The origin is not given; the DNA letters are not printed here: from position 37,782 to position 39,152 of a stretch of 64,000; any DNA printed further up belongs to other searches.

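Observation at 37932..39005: Receiver-less protein built from three tandem OmpR/PhoB winged-helix DNA-binding domains, inserted head-on into the dcw cluster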

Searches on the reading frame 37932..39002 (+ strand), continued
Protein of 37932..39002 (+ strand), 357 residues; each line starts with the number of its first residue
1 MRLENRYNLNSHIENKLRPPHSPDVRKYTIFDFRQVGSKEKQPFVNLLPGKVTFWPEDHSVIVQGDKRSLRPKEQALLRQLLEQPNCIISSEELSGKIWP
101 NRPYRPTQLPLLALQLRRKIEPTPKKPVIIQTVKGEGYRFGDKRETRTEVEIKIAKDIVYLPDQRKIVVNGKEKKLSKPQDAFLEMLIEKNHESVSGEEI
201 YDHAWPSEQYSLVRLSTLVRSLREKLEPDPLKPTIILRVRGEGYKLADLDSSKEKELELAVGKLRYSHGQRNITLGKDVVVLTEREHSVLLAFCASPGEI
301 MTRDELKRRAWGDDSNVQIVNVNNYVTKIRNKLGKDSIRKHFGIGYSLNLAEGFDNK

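Call 31: find_encoding_contigs(protein=P0005, flank=8000, max_places=4)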
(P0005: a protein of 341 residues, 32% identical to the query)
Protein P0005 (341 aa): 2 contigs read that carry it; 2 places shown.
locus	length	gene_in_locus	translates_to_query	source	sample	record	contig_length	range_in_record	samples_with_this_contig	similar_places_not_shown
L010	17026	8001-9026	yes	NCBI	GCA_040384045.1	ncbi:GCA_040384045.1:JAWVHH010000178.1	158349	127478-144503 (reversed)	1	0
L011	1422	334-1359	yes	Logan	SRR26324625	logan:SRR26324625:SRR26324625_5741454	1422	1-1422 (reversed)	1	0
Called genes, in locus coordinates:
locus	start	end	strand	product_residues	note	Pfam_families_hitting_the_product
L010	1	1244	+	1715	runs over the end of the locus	PF25023:TEN_YD-shell, PF05593:RHS_repeat, PF05593:RHS_repeat, PF05593:RHS_repeat, PF25023:TEN_YD-shell, PF07705:CARDB, PF25023:TEN_YD-shell, PF15533:Ntox33, +3 more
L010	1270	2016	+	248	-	PF14106:DUF4279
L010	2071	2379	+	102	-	-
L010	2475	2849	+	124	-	-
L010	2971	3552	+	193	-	PF01467:CTP_transf_like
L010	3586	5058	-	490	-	PF02463:SMC_N (faint), PF03193:RsgA_GTPase (faint), PF13555:AAA_29 (faint), PF00005:ABC_tran, PF00910:RNA_helicase (faint), PF01926:MMR_HSR1 (faint), PF12848:ABC_tran_Xtn, PF00005:ABC_tran, +5 more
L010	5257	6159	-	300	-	-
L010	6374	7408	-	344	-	PF02661:Fic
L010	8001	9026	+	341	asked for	PF00486:Trans_reg_C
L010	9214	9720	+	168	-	PF13091:PLDc_2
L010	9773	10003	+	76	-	-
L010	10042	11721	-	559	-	-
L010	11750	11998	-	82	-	PF01381:HTH_3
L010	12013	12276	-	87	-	PF13560:HTH_31, PF13443:HTH_26 (weak), PF01381:HTH_3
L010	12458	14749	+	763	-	-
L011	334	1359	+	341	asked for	PF00486:Trans_reg_C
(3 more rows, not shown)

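Call 49: find_homologous_proteins(query=A4, max_evalue=1e-8)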
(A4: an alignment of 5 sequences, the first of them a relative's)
Query A4 (5 sequences) (357 aa, profile of the alignment): 73 proteins with E <= 1e-8 among 8000 candidates.
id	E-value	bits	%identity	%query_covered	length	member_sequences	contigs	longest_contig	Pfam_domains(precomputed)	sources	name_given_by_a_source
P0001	8.6e-168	576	100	100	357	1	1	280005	PF00486.35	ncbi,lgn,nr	ncbi:MAG TPA: winged helix-turn-helix domain-containing protein [Candidatus Limnocylindrales bacteri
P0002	1.4e-154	532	48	99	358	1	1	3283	PF00486.35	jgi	jgi:DNA-binding response OmpR family regulator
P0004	2.0e-142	492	29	97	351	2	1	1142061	PF00486.35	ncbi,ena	-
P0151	1.1e-16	79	31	37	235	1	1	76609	PF00486.35,PF00072.31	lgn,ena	-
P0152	1.9e-14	71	32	31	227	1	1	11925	PF00486.35,PF00072.31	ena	-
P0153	1.5e-13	68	29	38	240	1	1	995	PF00486.35,PF00072.31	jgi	jgi:DNA-binding response OmpR family regulator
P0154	4.5e-13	67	42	23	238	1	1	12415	PF00486.35,PF00072.31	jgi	jgi:two-component system, OmpR family, KDP operon response regulator KdpE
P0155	6.0e-13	66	31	31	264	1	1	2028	PF00486.35,PF00072.31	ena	-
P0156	7.9e-13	66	33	23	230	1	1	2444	PF00486.35,PF00072.31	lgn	-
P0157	1.7e-12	65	40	22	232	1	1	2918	PF00486.35,PF00072.31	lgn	-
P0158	1.7e-12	65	40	22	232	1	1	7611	PF00486.35,PF00072.31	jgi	jgi:two-component system alkaline phosphatase synthesis response regulator PhoP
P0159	1.7e-12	65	40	22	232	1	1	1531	PF00486.35,PF00072.31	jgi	jgi:DNA-binding response OmpR family regulator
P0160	2.5e-12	64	43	23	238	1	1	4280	PF00486.35,PF00072.31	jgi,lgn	jgi:DNA-binding response OmpR family regulator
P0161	4.3e-12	64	33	25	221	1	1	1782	PF00486.35,PF00072.31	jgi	jgi:two-component system, OmpR family, response regulator QseB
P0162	7.3e-12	63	25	61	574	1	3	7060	PF13827.12,PF00486.35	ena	-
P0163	1.3e-11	62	38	20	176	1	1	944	PF00486.35,PF00072.31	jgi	jgi:DNA-binding response OmpR family regulator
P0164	2.0e-11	61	37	25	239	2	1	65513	PF00486.35,PF00072.31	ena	-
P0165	3.3e-11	61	34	39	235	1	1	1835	PF00486.35,PF00072.31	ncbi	-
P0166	3.6e-11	61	31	24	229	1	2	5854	PF00486.35,PF00072.31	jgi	jgi:two-component system alkaline phosphatase synthesis response regulator PhoP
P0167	5.9e-11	60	33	22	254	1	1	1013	PF00486.35,PF00072.31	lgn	-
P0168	5.9e-11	60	37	22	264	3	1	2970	PF00486.35,PF00072.31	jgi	-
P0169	6.3e-11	60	36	21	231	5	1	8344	PF00486.35,PF00072.31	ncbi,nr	ncbi:MAG TPA: response regulator transcription factor [Planctomycetota bacterium]|nr:response regula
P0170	7.7e-11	60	34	24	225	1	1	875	PF00486.35,PF00072.31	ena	-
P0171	8.2e-11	59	27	38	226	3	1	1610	PF00486.35,PF00072.31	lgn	-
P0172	1.0e-10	59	30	30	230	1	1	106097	PF00486.35,PF00072.31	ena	-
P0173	1.1e-10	59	36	22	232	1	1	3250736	PF00486.35,PF00072.31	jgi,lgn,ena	-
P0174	1.9e-10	58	30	31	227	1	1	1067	PF00486.35,PF00072.31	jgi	jgi:two-component system alkaline phosphatase synthesis response regulator PhoP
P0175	2.2e-10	58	34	23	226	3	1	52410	PF00486.35,PF00072.31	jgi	jgi:two-component system response regulator RegX3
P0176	2.6e-10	58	27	25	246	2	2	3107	PF00486.35,PF00072.31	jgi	jgi:two-component system, OmpR family, phosphate regulon response regulator OmpR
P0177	3.0e-10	58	32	38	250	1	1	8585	PF00486.35,PF00072.31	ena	-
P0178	3.5e-10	57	30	22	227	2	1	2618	PF00486.35,PF00072.31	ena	-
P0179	4.2e-10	57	33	25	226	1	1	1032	PF00486.35,PF00072.31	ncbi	-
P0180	6.3e-10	57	34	23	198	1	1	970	PF00486.35,PF00072.31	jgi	jgi:two-component system response regulator RegX3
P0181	6.4e-10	57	42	20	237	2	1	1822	PF00486.35,PF00072.31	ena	-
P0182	6.5e-10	56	37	23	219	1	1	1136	PF00486.35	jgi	jgi:DNA-binding winged helix-turn-helix (wHTH) protein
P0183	7.0e-10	56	38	24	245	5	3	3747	PF00486.35,PF00072.31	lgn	-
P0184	8.2e-10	56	33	23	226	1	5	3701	PF00486.35,PF00072.31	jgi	jgi:DNA-binding response OmpR family regulator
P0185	8.3e-10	56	34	23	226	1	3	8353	PF00486.35,PF00072.31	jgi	jgi:two-component system, OmpR family, response regulator RegX3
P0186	8.5e-10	56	34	23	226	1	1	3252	PF00486.35,PF00072.31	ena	-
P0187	8.8e-10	56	28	29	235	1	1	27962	PF00486.35,PF00072.31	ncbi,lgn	ncbi:MAG: response regulator transcription factor [Terrimicrobiaceae bacterium]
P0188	8.9e-10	56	34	23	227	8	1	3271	PF00486.35,PF00072.31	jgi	jgi:two-component system, OmpR family, response regulator RegX3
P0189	9.0e-10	56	37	18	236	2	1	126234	PF00486.35,PF00072.31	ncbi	ncbi:MAG: response regulator transcription factor [Terriglobales bacterium]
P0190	9.4e-10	56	33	23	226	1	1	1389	PF00486.35,PF00072.31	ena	-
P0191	9.5e-10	56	27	23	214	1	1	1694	PF00486.35,PF00072.31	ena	-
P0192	9.7e-10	56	34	23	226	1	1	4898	PF00486.35,PF00072.31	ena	-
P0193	9.9e-10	56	34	23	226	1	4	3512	PF00486.35,PF00072.31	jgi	jgi:two-component system, OmpR family, response regulator RegX3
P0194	1.0e-9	56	35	22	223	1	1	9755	PF00486.35,PF00072.31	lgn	-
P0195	1.1e-9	56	44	18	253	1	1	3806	PF00486.35,PF00072.31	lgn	-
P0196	1.2e-9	56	33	23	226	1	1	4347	PF00486.35,PF00072.31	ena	-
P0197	1.2e-9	56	33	23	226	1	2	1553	PF00486.35,PF00072.31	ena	-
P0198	1.2e-9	56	38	24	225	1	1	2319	PF00486.35,PF00072.31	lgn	-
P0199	1.4e-9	55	36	21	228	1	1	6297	PF00486.35,PF00072.31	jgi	jgi:two-component system alkaline phosphatase synthesis response regulator PhoP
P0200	1.4e-9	55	35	23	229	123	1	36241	PF00486.35,PF00072.31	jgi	jgi:two-component system response regulator RegX3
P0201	1.6e-9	55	36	23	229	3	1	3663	PF00486.35,PF00072.31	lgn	-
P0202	1.6e-9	55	36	23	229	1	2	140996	PF00486.35,PF00072.31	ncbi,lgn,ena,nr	ncbi:MAG: response regulator transcription factor [Synechococcales cyanobacterium K44_A2020_017]|nr:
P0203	1.7e-9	55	36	22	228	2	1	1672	PF00486.35,PF00072.31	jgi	jgi:DNA-binding response OmpR family regulator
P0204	1.9e-9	55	36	23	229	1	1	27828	PF00486.35,PF00072.31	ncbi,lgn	ncbi:MAG TPA: two-component system response regulator RppA [Candidatus Obscuribacterales bacterium]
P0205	2.0e-9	55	38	22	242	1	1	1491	PF00486.35,PF00072.31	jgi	-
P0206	2.4e-9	55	33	22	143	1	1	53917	PF00486.35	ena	-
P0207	2.4e-9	55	41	22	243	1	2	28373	PF00486.35,PF00072.31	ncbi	-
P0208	2.4e-9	55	37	22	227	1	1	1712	PF00486.35,PF00072.31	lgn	-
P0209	3.1e-9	54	41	22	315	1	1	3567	PF00486.35,PF00072.31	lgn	-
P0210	4.0e-9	54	34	23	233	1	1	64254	PF00486.35,PF00072.31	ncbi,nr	ncbi:MAG TPA: response regulator transcription factor [Gaiellaceae bacterium]|nr:response regulator 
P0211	4.3e-9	54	38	23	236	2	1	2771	PF00486.35,PF00072.31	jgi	jgi:DNA-binding response OmpR family regulator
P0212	4.7e-9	54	25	45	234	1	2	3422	PF00486.35,PF00072.31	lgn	-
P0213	4.7e-9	54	36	23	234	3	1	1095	PF00486.35,PF00072.31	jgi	jgi:two-component system response regulator RegX3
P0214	4.8e-9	54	42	20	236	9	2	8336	PF00486.35,PF00072.31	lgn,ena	-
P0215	5.7e-9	53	36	24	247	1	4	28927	PF00486.35,PF00072.31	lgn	-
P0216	6.1e-9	53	42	18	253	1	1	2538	PF00486.35,PF00072.31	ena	-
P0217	7.2e-9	53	33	19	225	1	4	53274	PF00486.35,PF00072.31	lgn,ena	-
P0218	8.7e-9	53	35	23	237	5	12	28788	PF00486.35,PF00072.31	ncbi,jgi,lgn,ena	jgi:DNA-binding response OmpR family regulator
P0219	9.3e-9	53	39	18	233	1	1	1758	PF00486.35,PF00072.31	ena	-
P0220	1.0e-8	53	39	20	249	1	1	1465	PF00486.35,PF00072.31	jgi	jgi:two-component system KDP operon response regulator KdpE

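Call 52: list_cluster_members(proteins=[P0003, P0004, P0005, P0006, P0009, P0010, P0011, P0111, P0021, P0015])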
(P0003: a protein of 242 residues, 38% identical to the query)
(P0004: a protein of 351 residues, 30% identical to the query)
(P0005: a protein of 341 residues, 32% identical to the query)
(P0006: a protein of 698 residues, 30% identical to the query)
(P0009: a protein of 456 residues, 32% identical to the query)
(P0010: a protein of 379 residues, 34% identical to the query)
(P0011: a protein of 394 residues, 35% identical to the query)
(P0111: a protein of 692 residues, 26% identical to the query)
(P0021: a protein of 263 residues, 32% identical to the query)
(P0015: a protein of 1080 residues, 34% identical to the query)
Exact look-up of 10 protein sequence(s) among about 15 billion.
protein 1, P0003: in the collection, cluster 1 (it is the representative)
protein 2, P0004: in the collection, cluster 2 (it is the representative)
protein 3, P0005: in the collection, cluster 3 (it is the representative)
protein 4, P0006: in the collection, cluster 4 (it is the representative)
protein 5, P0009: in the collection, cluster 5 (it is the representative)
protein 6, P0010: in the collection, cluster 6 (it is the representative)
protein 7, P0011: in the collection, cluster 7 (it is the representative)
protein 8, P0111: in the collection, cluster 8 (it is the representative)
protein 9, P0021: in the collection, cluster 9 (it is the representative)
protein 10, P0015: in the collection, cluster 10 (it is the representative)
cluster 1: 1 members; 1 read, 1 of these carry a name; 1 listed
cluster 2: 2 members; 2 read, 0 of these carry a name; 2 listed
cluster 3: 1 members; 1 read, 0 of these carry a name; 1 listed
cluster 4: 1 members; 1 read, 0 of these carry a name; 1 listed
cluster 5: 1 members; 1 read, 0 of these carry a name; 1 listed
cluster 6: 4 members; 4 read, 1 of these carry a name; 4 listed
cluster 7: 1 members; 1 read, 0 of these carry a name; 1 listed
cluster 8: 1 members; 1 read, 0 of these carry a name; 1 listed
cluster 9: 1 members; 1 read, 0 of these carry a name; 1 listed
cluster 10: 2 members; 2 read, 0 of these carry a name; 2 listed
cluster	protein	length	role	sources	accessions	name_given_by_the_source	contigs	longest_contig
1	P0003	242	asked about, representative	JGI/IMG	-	DNA-binding winged helix-turn-helix (wHTH) protein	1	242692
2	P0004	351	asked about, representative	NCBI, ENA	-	-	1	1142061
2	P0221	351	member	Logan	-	-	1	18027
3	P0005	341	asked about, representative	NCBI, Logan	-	-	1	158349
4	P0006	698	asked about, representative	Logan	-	-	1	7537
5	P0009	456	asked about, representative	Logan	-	-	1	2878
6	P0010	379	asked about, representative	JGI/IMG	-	-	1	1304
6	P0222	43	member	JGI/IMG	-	hypothetical protein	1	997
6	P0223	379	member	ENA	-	-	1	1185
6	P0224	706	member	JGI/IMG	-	-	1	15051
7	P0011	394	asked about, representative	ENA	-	-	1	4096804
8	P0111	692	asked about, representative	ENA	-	-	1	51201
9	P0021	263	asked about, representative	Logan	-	-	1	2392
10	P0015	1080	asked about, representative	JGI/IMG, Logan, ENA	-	-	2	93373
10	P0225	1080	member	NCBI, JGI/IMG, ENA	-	-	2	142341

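Call 56: predict_structure(alignment_id=A5)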
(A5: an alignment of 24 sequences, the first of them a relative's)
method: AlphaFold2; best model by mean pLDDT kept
length: 357 residues; sequences in the alignment: 24
mean_pLDDT: 84.3   pTM: 0.48
mean pLDDT of the five models: 84.3, 84.0, 83.9, 83.3, 81.9
residues with pLDDT >= 90: 213; 70-90: 83; 50-70: 15; < 50: 46
segments of 3 or more residues with pLDDT < 50: 1-40, 144-148
pLDDT, mean of each block of 10 residues (from residue 1): 41 44 44 45 78 93 94 97 89 95 91 97 91 90 54 88 92 96 93 89 92 96 96 90 83 82 85 87 89 93 96 88 96 95 95 67
secondary structure, 60 per line:
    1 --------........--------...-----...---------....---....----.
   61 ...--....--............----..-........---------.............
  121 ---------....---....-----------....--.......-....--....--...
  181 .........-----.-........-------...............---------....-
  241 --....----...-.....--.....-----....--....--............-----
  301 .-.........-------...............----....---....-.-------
elements in order: H9-16 E45-48 E52-55 E60-63 E66-69 H72-83 H91-98 H108-120 E130-133 E137-140 E152-155 E158-161 E166-169 E172-175 H178-189 H197-204 H212-226 E236-239 E243-246 E255-259 E262-266 E272-275 E278-281 H284-295 H303-311 H319-333 E338-341 E345-348

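Call 58: search_solved_structures(query=window:37932-39002:+, max_evalue=0.00001)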
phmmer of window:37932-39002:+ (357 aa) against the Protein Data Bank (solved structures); distinct sequences matched with E-value up to 0.00001: 8.
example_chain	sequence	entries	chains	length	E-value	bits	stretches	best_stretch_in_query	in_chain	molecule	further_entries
2gwr_A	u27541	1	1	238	3.6e-10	42.6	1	57-142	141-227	DNA-binding response regulator mtrA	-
2zxj_A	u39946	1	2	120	1.1e-06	31.1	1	152-247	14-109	Transcriptional regulatory protein walR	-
7e92_A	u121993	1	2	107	1.8e-06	30.5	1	264-348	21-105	DNA-binding response regulator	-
7e1d_B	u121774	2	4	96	1.8e-06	30.4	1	264-348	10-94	DNA-binding response regulator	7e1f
7e1b_A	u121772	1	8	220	5.8e-06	28.8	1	261-348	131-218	DNA-binding response regulator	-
5za3_A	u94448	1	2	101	7.2e-06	28.5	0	155-248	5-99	DNA-binding response regulator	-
2oqr_A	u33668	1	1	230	7.4e-06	28.4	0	215-246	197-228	Sensory transduction protein regX3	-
3rjp_A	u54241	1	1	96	7.8e-06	28.4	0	270-347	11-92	CovR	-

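Call 59: fold_search(model_id=the predicted structure, library=pdb)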
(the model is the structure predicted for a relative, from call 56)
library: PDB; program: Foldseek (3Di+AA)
matches with E <= 10: 630; with E <= 0.001: 109
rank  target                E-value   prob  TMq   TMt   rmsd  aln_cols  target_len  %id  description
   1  9dvt_S                4.6e-07  1.00  0.25  0.37  13.6       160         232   23  Cryo-EM structure of RpaA bound to PkaiBC DNA and the CTD of the alpha subunit of RNAP from the cyanobacterium Synecho (released 2025-10-15)
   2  5za3_B                1.1e-06  1.00  0.26  0.85   1.9       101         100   25  Structure of a C-terminal S. mutans response regulator VicR domain (released 2019-02-06)
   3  9dvt_R                1.5e-06  1.00  0.25  0.37   4.5       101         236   29  Cryo-EM structure of RpaA bound to PkaiBC DNA and the CTD of the alpha subunit of RNAP from the cyanobacterium Synecho (released 2025-10-15)
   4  2d1v                  1.7e-06  1.00  0.25  0.81   2.0        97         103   28  Crystal structure of DNA-binding domain of Bacillus subtilis YycF (released 2006-09-12)
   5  2hwv                  1.8e-06  1.00  0.26  0.88   1.8       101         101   27  Crystal structure of an essential response regulator DNA binding domain, VicRc in Enterococcus faecalis, a member of the (released 2007-01-23)
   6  5za3_A                1.8e-06  1.00  0.26  0.84   1.9       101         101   25  Structure of a C-terminal S. mutans response regulator VicR domain (released 2019-02-06)
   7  2zxj_A                2.7e-06  1.00  0.26  0.89   1.6       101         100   22  Crystal structure of YycF DNA-binding domain from Staphylococcus aureus (released 2009-01-20)
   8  7lz9                  4.0e-06  1.00  0.23  0.39  11.0       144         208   22  Inactive form of VanR from S. coelicolor (released 2021-07-14)
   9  3zq7                  4.8e-06  1.00  0.26  0.86   2.0       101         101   28  The Structure of DNA-binding domain of response regulator from Escherichia coli K-12 (released 2012-03-21)
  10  2oqr                  4.8e-06  1.00  0.27  0.42   9.7       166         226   19  The structure of the response regulator RegX3 from Mycobacterium tuberculosis (released 2007-10-16)
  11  2gwr                  6.0e-06  1.00  0.25  0.39   5.8       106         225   27  Crystal structure of the response regulator protein mtrA from Mycobacterium Tuberculosis (released 2006-05-23)
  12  9dlu_MODEL_1_A        6.4e-06  1.00  0.24  0.72   2.6       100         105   22  Solution structure of Staphylococcus aureus response regulator ArlR DNA-binding domain (released 2025-09-17)
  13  4kny_B                6.8e-06  1.00  0.27  0.42   4.1       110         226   26  Crystal structure of the response regulator KdpE complexed to DNA in an active-like conformation (released 2014-02-19)
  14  8b4b_W                7.2e-06  1.00  0.25  0.75   2.5       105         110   24  ToxR bacterial transcriptional regulator bound to 19 bp ompU promoter DNA (released 2023-08-09)
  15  8b4d_C                8.6e-06  1.00  0.26  0.77   2.3       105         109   25  ToxR bacterial transcriptional regulator bound to 40 bp toxT promoter DNA (released 2023-08-09)
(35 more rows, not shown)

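Call 61: find_encoding_contigs(protein=P0013, flank=6000, max_places=3)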
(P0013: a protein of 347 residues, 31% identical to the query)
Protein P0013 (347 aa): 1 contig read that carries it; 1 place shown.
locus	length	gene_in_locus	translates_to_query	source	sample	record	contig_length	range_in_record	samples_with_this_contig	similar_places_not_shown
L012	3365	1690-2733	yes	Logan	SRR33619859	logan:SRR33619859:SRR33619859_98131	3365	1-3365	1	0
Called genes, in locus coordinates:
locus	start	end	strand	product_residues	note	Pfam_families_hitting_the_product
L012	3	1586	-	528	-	?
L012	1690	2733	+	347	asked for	PF00486:Trans_reg_C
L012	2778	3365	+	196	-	?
